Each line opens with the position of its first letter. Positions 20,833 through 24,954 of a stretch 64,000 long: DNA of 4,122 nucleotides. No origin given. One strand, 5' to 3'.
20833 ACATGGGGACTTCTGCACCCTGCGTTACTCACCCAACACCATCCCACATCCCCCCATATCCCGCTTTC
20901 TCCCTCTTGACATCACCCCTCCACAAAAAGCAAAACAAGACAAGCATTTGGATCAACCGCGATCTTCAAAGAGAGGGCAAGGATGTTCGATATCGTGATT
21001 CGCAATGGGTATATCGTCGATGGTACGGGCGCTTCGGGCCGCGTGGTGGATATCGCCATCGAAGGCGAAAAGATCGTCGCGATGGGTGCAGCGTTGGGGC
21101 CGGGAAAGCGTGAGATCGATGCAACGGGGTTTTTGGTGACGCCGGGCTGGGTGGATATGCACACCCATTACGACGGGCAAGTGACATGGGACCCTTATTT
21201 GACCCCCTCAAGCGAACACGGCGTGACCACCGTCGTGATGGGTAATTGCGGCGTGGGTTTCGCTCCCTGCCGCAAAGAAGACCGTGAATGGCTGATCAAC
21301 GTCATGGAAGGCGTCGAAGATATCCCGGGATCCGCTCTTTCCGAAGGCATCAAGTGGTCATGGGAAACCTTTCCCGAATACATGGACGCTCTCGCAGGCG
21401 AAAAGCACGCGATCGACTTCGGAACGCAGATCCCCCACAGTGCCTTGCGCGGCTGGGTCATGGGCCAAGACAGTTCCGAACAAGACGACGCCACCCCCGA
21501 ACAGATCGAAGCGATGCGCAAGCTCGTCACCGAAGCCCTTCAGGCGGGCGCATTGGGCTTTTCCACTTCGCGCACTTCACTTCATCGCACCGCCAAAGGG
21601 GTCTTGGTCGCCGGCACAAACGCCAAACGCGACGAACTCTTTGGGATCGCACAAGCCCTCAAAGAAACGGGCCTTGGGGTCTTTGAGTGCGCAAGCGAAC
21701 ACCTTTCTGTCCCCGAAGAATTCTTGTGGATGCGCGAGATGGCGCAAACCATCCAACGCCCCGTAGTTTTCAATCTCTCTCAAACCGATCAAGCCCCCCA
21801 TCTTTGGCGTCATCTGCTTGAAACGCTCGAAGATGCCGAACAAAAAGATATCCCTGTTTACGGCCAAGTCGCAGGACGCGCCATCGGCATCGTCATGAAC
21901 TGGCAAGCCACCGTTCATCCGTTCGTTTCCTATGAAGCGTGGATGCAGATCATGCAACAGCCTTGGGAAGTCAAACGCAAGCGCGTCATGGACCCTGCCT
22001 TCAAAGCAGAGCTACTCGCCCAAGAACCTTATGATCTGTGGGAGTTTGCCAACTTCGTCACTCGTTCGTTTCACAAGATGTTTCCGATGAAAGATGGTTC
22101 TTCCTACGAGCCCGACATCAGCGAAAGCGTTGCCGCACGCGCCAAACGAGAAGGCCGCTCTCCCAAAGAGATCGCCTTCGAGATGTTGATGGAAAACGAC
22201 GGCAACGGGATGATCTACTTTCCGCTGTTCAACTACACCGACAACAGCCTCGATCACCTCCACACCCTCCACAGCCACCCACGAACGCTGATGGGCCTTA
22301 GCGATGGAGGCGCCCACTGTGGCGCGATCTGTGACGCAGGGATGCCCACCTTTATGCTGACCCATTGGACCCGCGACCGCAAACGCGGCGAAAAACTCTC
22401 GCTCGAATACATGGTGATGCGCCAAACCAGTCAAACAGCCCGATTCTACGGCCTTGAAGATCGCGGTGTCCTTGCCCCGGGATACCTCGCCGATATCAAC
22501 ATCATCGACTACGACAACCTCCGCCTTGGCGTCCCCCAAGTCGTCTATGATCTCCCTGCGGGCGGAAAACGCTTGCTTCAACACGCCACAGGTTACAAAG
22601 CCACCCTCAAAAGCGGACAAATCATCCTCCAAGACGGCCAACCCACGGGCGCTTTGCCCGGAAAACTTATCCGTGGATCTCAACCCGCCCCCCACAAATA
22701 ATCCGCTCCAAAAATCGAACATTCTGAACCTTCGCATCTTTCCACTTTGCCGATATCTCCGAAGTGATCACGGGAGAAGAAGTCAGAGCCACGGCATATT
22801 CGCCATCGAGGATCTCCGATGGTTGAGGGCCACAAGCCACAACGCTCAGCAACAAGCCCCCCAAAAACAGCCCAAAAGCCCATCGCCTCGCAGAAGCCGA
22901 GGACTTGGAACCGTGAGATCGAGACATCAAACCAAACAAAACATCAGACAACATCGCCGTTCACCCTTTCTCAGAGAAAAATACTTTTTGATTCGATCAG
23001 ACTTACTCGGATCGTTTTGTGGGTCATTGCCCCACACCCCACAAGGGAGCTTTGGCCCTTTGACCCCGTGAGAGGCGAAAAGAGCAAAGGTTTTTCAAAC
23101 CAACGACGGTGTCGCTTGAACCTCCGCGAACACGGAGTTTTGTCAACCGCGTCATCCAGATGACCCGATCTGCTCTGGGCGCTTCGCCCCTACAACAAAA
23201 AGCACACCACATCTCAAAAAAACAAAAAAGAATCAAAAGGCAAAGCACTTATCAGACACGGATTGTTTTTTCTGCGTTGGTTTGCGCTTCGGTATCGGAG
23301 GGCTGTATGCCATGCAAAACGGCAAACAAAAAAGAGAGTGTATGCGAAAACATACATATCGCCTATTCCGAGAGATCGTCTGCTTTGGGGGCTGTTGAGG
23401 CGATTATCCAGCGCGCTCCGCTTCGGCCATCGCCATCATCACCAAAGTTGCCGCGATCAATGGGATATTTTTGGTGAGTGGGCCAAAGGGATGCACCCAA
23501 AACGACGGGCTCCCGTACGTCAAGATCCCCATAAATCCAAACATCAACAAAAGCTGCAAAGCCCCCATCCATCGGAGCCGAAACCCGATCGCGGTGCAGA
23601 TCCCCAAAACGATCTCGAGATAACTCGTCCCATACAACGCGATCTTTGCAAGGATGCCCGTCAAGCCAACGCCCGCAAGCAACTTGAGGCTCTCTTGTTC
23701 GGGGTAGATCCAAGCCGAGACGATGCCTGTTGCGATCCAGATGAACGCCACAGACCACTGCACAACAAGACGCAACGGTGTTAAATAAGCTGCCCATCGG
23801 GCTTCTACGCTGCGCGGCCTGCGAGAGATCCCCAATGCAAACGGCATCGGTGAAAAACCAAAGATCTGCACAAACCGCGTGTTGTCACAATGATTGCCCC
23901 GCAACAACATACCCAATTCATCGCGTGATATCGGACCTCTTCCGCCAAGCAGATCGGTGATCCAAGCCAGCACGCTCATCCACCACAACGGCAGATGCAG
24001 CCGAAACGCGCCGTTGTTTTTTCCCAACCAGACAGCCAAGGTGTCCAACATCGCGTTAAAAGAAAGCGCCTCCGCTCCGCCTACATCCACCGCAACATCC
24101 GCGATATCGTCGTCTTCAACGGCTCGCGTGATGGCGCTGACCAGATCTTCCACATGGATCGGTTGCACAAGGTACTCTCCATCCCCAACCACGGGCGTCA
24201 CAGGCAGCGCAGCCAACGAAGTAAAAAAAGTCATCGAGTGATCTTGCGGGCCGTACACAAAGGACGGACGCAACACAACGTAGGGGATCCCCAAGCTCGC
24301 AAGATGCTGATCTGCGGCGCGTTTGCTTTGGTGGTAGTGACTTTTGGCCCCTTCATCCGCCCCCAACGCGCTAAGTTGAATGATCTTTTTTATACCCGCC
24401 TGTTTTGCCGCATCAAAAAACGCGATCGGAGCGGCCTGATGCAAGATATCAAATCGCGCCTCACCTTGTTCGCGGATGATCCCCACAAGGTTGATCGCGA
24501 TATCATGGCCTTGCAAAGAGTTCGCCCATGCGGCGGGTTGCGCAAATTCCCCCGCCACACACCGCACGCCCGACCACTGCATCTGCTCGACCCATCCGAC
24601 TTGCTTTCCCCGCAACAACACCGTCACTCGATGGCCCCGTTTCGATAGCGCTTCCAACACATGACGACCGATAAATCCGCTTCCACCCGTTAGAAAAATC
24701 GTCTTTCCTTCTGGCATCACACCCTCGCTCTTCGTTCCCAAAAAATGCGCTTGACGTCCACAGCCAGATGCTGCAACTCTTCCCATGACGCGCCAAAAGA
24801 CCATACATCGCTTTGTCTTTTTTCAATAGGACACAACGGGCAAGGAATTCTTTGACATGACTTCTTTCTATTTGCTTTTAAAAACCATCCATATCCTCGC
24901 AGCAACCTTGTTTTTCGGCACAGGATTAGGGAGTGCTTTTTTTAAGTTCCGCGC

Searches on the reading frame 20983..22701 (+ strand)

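Call 67: search_protein_families(library=pfam, proteins=[window:20983-22701:+], max_evalue=0.0001)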
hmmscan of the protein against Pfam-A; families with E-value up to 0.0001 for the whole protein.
window:20983-22701:+ (572 aa): 2 families
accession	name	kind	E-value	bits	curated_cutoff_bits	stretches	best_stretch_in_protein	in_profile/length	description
PF07969.17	Amidohydro_3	-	4.6e-48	165.3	29.7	1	43-548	1-471/472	Amidohydrolase family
PF01979.26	Amidohydro_1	-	7e-08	32.5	25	0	453-525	263-331/345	Amidohydrolase family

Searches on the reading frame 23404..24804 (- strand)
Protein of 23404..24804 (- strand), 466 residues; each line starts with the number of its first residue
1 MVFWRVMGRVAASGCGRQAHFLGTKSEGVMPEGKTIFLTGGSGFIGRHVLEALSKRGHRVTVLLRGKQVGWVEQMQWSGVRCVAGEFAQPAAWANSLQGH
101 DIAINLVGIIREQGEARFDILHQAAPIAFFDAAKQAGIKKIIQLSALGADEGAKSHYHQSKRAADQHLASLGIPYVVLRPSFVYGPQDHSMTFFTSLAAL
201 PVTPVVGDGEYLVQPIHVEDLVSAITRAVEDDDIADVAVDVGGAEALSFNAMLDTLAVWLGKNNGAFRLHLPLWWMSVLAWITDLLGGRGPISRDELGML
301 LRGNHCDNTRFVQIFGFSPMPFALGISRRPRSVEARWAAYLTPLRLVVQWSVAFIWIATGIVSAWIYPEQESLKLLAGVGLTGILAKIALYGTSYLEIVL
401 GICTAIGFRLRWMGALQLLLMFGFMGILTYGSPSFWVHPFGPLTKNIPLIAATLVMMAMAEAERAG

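Call 67: search_protein_families(library=pfam, proteins=[window:23404-24804:-], max_evalue=0.0001)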
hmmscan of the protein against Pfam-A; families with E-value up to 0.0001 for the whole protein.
window:23404-24804:- (466 aa): 7 families
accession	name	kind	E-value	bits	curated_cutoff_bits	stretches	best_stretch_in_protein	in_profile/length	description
PF13781.11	DoxX_3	-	1.3e-25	90.3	25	1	353-453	1-101/102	DoxX-like family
PF13460.12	NAD_binding_10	-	3.8e-19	69.7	27.2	1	40-184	1-147/184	NAD(P)H-binding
PF01370.27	Epimerase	-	5.7e-19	68.9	20.9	1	36-232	1-228/240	NAD dependent epimerase/dehydratase family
PF05368.20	NmrA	-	3.2e-15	56.9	27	1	34-238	3-199/298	NmrA-like family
PF01073.25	3Beta_HSD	-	3.6e-09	36.5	22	1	38-148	2-118/280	3-beta hydroxysteroid dehydrogenase/isomerase family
PF07993.18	NAD_binding_4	-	5e-08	32.9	20.1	0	38-68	1-34/258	Male sterility protein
PF16363.11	GDP_Man_Dehyd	-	9.9e-05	22.4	27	0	38-69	2-33/332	GDP-mannose 4,6 dehydratase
